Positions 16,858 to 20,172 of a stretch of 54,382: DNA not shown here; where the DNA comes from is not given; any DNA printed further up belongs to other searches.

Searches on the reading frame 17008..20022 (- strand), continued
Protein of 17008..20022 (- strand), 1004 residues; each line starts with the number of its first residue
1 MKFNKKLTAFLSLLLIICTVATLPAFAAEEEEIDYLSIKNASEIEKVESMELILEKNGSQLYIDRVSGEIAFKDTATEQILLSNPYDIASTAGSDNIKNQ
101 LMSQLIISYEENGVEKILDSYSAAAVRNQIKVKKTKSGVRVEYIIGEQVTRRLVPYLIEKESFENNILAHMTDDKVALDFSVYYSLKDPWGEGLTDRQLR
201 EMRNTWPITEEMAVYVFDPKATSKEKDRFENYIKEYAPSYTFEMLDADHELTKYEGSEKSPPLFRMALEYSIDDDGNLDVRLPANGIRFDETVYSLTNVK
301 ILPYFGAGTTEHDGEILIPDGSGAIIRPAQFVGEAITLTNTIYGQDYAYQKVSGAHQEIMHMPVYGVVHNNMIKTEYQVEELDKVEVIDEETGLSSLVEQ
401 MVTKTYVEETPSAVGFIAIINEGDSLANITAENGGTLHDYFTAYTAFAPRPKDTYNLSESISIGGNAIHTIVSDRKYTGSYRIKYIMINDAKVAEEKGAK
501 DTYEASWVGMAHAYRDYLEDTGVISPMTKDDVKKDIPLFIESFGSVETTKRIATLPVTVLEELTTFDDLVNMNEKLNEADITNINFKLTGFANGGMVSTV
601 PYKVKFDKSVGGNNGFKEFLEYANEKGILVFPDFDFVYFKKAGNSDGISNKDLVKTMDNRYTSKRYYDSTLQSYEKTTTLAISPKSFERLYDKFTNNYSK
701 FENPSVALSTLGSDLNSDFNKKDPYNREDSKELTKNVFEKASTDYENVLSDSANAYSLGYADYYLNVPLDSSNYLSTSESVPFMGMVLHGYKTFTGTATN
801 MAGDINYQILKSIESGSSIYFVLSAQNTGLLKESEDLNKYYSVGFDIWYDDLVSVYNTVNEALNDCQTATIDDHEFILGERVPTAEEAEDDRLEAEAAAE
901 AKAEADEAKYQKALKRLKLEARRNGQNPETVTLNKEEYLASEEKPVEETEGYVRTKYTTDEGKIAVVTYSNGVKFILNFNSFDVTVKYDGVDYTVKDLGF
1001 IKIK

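Call 95: search_protein_families(library=pfam, proteins=[L099:627-1991:+, L137:4587-5627:+, L136:15882-16874:+, L097:12088-13800:+, L159:583-2562:-, L103:16220-17863:+, L139:16331-18967:+, L120:20088-21431:-, L157:14425-16962:+, L154:5631-7598:+], max_evalue=0.001)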
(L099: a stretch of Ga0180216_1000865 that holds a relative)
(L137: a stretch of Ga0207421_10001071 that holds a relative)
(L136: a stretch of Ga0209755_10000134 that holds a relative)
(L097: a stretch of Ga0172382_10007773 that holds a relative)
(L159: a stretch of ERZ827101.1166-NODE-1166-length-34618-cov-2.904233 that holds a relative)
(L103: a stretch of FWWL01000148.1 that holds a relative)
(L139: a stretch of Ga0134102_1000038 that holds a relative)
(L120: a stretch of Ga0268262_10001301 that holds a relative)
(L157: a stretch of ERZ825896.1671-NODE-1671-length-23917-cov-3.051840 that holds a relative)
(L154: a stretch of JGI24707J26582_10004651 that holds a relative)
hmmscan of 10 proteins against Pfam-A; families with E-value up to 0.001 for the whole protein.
L099:627-1991:+ (454 aa): 2 families
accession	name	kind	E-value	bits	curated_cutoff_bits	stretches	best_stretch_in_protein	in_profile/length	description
PF01547.30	SBP_bac_1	-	2e-22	81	26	1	89-345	14-282/307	Bacterial extracellular solute-binding protein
PF13416.11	SBP_bac_8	-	1.4e-16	61.6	27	1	89-336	3-213/279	Bacterial extracellular solute-binding protein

L137:4587-5627:+ (346 aa): 8 families
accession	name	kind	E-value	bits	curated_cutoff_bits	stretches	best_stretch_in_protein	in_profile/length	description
PF13377.12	Peripla_BP_3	-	1.4e-32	113.5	26.5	1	173-339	1-166/167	Periplasmic binding protein-like domain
PF00532.27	Peripla_BP_1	-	1.1e-22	81.3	22.2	1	75-322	13-274/281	Periplasmic binding proteins and sugar binding domain of LacI family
PF00356.27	LacI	-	1.5e-18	66.8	27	1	4-48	1-45/46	Bacterial regulatory proteins, lacI family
PF13407.12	Peripla_BP_4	-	1.5e-13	51.3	35.1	1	75-280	11-218/258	Periplasmic binding protein domain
PF01381.28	HTH_3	-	2.6e-06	27.8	23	1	2-32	9-39/55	Helix-turn-helix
PF02608.20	Bmp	-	7.4e-05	22.3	24.1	0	77-151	17-91/301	ABC transporter substrate-binding protein PnrA-like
PF13560.12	HTH_31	-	0.00011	22.8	27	1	2-33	14-46/64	Helix-turn-helix domain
PF00440.29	TetR_N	-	0.00037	20.7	24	0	4-29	18-43/47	Bacterial regulatory proteins, tetR family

L136:15882-16874:+ (330 aa): 1 family
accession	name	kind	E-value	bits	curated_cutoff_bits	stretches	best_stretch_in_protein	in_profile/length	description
PF04041.19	Glyco_hydro_130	-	1.2e-66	225.4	26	1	12-327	6-320/320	beta-1,4-mannooligosaccharide phosphorylase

L097:12088-13800:+ (571 aa): 2 families
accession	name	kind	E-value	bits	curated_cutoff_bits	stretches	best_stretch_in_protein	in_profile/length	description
PF01074.27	Glyco_hydro_38N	-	3.1e-37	128.9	25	1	6-257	3-257/270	Glycosyl hydrolases family 38 N-terminal domain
PF09261.16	Alpha-mann_mid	-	5.9e-13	49.2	31.1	1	279-371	4-94/96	Alpha mannosidase middle domain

L159:583-2562:- (659 aa): 0 families

L103:16220-17863:+ (547 aa): 2 families
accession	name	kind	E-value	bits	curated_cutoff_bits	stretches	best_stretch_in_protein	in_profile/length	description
PF02156.21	Glyco_hydro_26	-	1.3e-74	251.8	20.2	1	229-538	1-311/311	Glycosyl hydrolase family 26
PF16990.11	CBM_35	-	5e-21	75.7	28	1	95-211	2-118/121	Carbohydrate binding module (family 35)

L139:16331-18967:+ (878 aa): 4 families
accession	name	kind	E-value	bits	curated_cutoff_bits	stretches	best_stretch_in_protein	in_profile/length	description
PF00933.27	Glyco_hydro_3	-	1.4e-63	215.7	27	1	27-358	1-316/316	Glycosyl hydrolase family 3 N terminal domain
PF01915.27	Glyco_hydro_3_C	-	1.3e-58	198.7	31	1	396-757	1-200/200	Glycosyl hydrolase family 3 C-terminal domain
PF14310.12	Fn3-like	-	2.2e-24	85.8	25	1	794-863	1-71/71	Fibronectin type III-like domain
PF07691.17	PA14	-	1.4e-16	61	24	1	483-610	2-138/147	PA14 domain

L120:20088-21431:- (447 aa): 5 families
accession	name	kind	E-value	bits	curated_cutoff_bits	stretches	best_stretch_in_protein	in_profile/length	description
PF00448.28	SRP54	-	8e-72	241.4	22.7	1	106-299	3-196/196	SRP54-type protein, GTPase domain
PF02978.25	SRP_SPB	-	4e-31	107.7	27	1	330-427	1-91/91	Signal peptide binding domain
PF02881.24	SRP54_N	-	3.3e-17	62.9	22.4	1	5-82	1-75/75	SRP54-type protein, helical bundle domain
PF01656.29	CbiA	-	9.2e-07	29.3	25.4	1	114-258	9-88/125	CobQ/CobB/MinD/ParA nucleotide binding domain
PF13401.12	AAA_22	-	0.00041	21.1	27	0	107-214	8-110/130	AAA domain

L157:14425-16962:+ (845 aa): 0 families

L154:5631-7598:+ (655 aa): 0 families

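Call 99: search_protein_representatives(alignment_id=A1)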
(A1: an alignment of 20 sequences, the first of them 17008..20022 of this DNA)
Query: 20 sequences, 1012 profile positions. Proteins with E-value up to 0.001 (for the whole library): 5428; up to 1e-10: 4393; up to 1e-30: 2864. The best 150 are listed.
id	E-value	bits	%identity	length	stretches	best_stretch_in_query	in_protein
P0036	0.0e+00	1707.2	-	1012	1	1-1012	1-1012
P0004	0.0e+00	1640.1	-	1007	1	1-1012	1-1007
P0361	0.0e+00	1387.1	-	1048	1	1-1012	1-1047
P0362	0.0e+00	1353.1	-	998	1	1-1011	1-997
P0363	0.0e+00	1349.9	-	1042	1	4-1011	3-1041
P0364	0.0e+00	1282.4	-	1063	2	27-1011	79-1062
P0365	0.0e+00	1279.4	-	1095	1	3-1009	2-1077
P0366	0.0e+00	1269.4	-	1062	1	40-1012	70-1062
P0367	0.0e+00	1265.8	-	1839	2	1-933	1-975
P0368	0.0e+00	1263.4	-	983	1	4-1010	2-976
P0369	0.0e+00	1261.2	-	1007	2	416-1012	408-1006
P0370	0.0e+00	1256.2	-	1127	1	4-999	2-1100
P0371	0.0e+00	1255.4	-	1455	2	2-945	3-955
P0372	0.0e+00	1248.6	-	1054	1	31-1008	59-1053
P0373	0.0e+00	1238.4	-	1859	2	4-935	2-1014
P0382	0.0e+00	1215.9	-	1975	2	4-940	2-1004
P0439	0.0e+00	1094.5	-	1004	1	9-1011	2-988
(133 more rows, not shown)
